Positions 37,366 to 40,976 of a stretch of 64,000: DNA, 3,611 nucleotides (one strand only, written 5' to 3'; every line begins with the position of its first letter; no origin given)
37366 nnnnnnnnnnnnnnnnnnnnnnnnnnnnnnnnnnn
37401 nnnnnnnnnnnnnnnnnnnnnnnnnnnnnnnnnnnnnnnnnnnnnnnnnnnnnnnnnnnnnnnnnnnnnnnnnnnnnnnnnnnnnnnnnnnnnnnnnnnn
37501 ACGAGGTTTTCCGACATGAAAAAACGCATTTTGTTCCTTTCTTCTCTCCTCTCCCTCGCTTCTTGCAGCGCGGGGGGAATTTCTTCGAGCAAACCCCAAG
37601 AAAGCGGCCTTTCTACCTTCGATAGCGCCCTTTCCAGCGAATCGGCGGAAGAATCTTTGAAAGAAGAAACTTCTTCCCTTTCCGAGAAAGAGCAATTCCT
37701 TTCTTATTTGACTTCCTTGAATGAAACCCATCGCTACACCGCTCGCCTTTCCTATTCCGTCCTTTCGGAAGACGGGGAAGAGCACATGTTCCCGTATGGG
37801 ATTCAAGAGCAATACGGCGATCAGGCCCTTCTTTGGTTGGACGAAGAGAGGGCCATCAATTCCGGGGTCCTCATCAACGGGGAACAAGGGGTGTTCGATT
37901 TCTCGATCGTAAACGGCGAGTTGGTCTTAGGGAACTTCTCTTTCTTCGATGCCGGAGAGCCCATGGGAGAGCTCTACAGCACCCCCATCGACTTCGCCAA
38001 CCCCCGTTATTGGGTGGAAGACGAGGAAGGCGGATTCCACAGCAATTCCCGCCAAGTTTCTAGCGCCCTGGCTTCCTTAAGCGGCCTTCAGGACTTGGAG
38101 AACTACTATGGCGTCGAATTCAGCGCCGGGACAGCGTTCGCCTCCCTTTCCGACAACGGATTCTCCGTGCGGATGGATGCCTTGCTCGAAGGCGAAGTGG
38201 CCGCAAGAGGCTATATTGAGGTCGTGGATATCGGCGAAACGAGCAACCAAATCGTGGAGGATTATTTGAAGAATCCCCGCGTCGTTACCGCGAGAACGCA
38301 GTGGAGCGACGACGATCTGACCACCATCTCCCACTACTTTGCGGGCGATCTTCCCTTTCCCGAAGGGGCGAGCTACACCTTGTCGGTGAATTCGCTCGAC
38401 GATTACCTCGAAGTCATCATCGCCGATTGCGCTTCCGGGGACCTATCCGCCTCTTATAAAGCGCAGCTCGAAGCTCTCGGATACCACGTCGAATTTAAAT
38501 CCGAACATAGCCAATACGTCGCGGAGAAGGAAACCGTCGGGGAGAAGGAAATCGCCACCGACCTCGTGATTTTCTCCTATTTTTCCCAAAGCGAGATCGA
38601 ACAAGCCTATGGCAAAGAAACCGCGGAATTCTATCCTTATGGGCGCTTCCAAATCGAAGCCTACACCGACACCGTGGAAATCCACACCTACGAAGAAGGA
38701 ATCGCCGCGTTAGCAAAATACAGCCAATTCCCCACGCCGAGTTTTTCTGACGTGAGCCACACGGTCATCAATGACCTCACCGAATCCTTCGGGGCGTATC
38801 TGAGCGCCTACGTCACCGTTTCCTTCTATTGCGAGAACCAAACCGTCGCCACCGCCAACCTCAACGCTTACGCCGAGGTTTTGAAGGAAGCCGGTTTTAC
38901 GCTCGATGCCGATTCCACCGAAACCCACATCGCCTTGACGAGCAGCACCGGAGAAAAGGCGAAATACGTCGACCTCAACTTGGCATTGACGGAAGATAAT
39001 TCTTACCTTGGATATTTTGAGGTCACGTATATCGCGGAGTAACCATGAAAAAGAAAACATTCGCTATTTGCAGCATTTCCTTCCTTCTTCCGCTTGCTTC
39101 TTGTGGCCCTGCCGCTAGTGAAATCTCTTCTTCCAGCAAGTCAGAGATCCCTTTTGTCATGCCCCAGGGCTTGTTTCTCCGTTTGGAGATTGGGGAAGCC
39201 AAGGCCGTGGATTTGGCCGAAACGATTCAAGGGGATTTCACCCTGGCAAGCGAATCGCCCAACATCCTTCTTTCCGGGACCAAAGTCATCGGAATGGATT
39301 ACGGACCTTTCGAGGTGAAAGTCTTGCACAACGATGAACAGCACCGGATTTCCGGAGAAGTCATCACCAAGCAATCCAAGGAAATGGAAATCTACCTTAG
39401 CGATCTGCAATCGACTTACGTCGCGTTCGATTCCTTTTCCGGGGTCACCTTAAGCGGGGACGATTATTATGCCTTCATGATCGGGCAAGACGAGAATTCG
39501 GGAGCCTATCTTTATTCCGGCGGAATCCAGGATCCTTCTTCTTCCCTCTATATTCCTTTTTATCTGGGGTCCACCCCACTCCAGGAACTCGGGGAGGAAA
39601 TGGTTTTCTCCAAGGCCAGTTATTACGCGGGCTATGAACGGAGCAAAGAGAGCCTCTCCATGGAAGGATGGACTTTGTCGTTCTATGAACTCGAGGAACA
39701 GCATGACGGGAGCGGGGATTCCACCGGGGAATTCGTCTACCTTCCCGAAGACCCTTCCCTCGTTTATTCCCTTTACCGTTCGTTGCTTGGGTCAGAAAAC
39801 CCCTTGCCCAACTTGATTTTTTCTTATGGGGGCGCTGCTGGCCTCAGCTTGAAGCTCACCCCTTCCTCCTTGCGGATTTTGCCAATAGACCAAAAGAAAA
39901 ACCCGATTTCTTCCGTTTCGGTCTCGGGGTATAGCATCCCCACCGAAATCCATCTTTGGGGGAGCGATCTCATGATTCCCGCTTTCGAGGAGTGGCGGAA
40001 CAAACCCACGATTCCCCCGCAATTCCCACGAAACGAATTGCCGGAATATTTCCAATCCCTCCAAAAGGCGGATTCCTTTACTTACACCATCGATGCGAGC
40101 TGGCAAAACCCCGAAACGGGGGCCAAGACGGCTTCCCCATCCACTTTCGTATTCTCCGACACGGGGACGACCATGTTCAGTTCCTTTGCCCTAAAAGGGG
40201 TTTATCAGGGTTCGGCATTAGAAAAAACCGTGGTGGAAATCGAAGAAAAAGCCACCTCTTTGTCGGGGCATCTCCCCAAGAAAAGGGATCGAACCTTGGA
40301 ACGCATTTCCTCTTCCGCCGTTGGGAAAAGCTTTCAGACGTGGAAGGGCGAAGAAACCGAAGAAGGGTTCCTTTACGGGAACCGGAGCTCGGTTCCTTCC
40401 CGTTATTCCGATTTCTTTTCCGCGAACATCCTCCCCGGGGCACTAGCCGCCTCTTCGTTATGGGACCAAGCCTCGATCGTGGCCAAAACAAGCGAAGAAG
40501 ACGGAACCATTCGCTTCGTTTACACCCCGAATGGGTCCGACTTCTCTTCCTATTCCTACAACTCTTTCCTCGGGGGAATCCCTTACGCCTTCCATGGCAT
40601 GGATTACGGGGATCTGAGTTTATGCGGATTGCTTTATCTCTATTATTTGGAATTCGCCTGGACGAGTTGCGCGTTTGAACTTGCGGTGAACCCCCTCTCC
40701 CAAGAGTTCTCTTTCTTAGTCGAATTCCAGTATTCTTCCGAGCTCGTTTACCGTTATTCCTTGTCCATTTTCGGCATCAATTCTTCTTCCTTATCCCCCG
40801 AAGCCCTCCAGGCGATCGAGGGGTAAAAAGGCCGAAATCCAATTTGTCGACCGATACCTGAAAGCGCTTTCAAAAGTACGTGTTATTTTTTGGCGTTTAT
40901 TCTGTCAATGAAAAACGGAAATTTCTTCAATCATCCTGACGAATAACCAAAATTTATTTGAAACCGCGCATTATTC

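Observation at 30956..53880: ABC-2 exporter followed by nine co-oriented lipoprotein genes: candidate undescribed surface-protein system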

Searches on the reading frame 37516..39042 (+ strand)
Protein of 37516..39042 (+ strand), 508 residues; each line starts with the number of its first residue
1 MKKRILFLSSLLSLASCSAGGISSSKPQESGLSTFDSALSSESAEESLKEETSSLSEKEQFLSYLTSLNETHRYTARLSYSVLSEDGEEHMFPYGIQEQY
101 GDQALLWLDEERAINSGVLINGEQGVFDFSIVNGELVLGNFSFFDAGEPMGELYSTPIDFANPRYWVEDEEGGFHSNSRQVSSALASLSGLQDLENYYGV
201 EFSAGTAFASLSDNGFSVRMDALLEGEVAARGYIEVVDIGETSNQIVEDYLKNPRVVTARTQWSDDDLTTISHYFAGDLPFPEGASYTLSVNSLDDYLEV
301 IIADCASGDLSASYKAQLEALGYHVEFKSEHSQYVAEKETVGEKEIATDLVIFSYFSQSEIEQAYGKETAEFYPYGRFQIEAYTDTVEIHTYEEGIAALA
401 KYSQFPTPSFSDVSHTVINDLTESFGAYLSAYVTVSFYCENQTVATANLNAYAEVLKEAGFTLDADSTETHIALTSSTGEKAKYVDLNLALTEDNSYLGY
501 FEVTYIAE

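Call 4: search_protein_families(library=pfam, proteins=[window:37516-39042:+], max_evalue=0.01)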
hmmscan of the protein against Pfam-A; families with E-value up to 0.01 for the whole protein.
window:37516-39042:+ (508 aa): 0 families

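Call 17: search_protein_families(library=ncbifam, proteins=[window:37516-39042:+], max_evalue=0.01)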
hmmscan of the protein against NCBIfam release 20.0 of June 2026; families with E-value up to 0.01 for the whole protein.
window:37516-39042:+ (508 aa): 0 families

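Call 35: search_solved_structures(query=window:37516-39042:+, max_evalue=1)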
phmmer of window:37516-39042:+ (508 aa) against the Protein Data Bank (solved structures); distinct sequences matched with E-value up to 1: 2.
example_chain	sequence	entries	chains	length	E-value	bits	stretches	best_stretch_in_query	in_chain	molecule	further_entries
1nxm_A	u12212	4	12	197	0.078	15.1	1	89-229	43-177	dTDP-6-deoxy-D-xylo-4-hexulose 3,5-epimerase | DTDP-4-DEHYDRORHAMNOSE 3,5-EPIMERASE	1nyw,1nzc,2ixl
4lda_A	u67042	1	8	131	0.82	11.7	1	191-248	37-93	TadZ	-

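Call 101: search_protein_families(library=pfam, proteins=[window:37516-39042:+], max_evalue=5)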
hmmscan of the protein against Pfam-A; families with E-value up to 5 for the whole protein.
window:37516-39042:+ (508 aa): 3 families
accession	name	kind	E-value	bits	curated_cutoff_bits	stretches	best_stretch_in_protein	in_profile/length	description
PF16968.11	TadZ_N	-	0.03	14.5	26.4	1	191-248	36-92/133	Pilus assembly protein TadZ N-terminal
PF08139.17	LPAM_1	-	0.043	14.7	20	1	1-18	1-18/18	Prokaryotic membrane lipoprotein lipid attachment site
PF24381.1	DUF7537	-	0.32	10.9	31.7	1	6-76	5-75/258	Family of unknown function (DUF7537)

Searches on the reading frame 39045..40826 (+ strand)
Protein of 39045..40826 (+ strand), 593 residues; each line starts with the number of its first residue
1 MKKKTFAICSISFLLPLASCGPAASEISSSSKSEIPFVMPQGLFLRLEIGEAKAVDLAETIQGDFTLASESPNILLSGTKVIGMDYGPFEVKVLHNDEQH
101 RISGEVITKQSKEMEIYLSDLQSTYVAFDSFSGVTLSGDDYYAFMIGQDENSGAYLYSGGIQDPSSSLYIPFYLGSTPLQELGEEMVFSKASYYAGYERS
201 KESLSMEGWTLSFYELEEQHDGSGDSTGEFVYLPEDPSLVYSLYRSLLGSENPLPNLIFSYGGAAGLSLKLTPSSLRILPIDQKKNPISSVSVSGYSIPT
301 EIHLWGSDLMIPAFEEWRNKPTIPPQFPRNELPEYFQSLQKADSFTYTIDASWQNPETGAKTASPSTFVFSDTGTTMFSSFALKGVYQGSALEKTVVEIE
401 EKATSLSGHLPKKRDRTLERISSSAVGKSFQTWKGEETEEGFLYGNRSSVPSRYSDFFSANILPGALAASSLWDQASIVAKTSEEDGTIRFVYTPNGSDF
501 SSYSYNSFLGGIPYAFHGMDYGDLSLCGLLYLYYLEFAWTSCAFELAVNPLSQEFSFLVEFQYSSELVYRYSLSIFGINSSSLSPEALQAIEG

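Call 4: search_protein_families(library=pfam, proteins=[window:39045-40826:+], max_evalue=0.01)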
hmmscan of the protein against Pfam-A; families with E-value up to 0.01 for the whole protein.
window:39045-40826:+ (593 aa): 0 families

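Call 17: search_protein_families(library=ncbifam, proteins=[window:39045-40826:+], max_evalue=0.01)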
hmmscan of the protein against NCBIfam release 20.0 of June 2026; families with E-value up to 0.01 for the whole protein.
window:39045-40826:+ (593 aa): 0 families

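Call 36: search_solved_structures(query=window:39045-40826:+, max_evalue=1)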
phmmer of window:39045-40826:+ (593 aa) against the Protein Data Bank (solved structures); distinct sequences matched with E-value up to 1: 3.
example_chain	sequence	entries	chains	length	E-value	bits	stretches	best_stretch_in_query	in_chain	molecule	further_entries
7vmt_A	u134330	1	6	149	0.099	14.1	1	111-180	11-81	Alpha-1,3-mannosyl-glycoprotein 4-beta-N-acetylglucosaminyltransferase A soluble form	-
7xtl_A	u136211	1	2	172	0.49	11.8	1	111-180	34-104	Alpha-1,3-mannosyl-glycoprotein 4-beta-N-acetylglucosaminyltransferase A soluble form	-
9if7_LR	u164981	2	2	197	0.68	11.4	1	309-404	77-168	CWF21 domain-containing protein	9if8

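Call 101: search_protein_families(library=pfam, proteins=[window:39045-40826:+], max_evalue=5)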
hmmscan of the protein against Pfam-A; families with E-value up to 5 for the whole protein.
window:39045-40826:+ (593 aa): 0 families
